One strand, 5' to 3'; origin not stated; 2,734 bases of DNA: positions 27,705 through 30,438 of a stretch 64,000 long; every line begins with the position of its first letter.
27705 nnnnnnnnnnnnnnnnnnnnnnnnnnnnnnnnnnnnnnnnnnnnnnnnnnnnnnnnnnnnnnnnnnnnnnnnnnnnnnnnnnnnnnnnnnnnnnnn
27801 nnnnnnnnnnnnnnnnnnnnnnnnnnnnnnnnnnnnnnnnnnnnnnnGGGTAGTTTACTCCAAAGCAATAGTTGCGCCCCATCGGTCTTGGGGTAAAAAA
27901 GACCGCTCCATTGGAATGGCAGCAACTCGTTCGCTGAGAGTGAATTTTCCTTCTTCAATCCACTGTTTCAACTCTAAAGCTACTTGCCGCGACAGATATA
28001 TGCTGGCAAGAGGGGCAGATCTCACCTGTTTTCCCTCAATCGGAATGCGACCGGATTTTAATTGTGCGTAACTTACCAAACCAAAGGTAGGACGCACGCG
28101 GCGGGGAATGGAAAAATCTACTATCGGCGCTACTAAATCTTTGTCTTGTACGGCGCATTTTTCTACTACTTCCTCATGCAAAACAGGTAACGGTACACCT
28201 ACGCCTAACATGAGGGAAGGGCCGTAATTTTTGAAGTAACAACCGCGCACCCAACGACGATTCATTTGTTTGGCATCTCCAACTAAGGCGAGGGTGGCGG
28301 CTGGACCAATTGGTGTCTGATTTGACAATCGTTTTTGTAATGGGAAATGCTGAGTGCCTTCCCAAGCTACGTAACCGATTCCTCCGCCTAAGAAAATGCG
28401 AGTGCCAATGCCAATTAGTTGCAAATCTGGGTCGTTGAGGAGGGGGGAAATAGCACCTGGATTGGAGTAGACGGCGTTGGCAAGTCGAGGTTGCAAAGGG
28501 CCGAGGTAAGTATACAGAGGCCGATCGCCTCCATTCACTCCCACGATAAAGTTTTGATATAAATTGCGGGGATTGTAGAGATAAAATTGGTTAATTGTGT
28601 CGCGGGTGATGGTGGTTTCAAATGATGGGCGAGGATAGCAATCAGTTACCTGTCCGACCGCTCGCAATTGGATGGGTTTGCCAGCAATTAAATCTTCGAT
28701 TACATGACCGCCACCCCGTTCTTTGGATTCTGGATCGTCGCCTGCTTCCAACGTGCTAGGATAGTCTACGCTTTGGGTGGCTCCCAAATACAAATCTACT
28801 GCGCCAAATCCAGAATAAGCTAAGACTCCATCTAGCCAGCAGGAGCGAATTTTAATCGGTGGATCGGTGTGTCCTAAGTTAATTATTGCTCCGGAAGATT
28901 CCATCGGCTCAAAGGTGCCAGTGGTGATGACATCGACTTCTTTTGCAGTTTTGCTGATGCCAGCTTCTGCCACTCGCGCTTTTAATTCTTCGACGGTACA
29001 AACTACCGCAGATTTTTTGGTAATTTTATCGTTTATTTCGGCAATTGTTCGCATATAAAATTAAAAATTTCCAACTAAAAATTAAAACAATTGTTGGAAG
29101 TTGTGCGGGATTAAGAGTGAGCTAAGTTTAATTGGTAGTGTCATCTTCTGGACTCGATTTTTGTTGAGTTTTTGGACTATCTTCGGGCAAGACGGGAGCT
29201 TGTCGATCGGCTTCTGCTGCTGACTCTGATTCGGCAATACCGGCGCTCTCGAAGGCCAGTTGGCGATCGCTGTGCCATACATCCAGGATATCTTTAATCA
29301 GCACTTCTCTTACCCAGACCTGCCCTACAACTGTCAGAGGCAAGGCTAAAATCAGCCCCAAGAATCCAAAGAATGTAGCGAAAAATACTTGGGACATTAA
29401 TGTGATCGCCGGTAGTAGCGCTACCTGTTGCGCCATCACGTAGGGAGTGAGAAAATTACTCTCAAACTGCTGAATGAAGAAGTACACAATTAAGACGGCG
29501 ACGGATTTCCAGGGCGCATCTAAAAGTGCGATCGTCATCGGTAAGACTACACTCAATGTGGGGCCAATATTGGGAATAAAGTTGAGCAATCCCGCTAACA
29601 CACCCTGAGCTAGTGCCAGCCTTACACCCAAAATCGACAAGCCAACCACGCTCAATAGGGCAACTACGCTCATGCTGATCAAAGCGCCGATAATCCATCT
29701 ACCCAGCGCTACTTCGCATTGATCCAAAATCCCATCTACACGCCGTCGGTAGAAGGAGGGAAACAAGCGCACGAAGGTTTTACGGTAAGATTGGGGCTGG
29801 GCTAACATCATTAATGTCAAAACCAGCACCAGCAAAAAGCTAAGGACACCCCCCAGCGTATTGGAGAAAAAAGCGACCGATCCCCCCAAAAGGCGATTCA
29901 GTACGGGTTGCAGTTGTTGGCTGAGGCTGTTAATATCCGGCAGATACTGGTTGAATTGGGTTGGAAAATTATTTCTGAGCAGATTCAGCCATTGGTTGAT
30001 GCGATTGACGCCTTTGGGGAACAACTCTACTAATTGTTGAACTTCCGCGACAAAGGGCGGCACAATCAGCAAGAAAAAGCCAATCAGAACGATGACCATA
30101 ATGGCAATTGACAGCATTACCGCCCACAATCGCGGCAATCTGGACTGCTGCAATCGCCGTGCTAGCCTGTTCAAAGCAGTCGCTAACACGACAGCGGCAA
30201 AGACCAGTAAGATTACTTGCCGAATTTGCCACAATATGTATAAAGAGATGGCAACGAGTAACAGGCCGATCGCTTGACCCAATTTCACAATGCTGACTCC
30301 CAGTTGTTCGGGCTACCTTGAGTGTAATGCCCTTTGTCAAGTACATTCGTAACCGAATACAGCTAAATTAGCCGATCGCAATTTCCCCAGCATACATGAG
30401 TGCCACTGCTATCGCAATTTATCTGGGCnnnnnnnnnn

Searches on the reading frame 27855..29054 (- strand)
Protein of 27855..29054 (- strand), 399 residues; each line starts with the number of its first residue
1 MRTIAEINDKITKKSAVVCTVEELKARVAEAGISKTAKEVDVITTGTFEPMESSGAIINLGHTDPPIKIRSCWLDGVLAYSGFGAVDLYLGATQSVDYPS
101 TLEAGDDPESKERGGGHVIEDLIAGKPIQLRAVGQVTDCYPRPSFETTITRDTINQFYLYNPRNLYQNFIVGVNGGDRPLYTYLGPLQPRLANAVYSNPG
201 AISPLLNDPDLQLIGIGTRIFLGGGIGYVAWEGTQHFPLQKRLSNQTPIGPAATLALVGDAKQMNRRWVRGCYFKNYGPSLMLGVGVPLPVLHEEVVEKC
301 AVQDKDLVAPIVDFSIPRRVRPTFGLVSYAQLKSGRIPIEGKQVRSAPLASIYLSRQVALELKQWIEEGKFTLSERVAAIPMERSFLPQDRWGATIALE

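Call 76: search_protein_families(library=pfam, proteins=[window:27855-29054:-], max_evalue=0.00001)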
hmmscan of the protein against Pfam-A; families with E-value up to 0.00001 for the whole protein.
window:27855-29054:- (399 aa): 1 family
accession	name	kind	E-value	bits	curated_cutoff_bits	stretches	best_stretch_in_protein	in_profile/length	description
PF01837.22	HcyBio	-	3.1e-151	503.6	26.2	1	16-373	1-349/349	Homocysteine biosynthesis enzyme, sulfur-incorporation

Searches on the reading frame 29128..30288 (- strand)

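Call 76: search_protein_families(library=pfam, proteins=[window:29128-30288:-], max_evalue=0.00001)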
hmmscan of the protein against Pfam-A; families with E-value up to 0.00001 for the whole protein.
window:29128-30288:- (386 aa): 1 family
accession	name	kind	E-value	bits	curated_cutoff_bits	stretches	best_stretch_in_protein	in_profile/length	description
PF01594.21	AI-2E_transport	-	8.4e-74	249.1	34.3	1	6-328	2-325/327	AI-2E family transporter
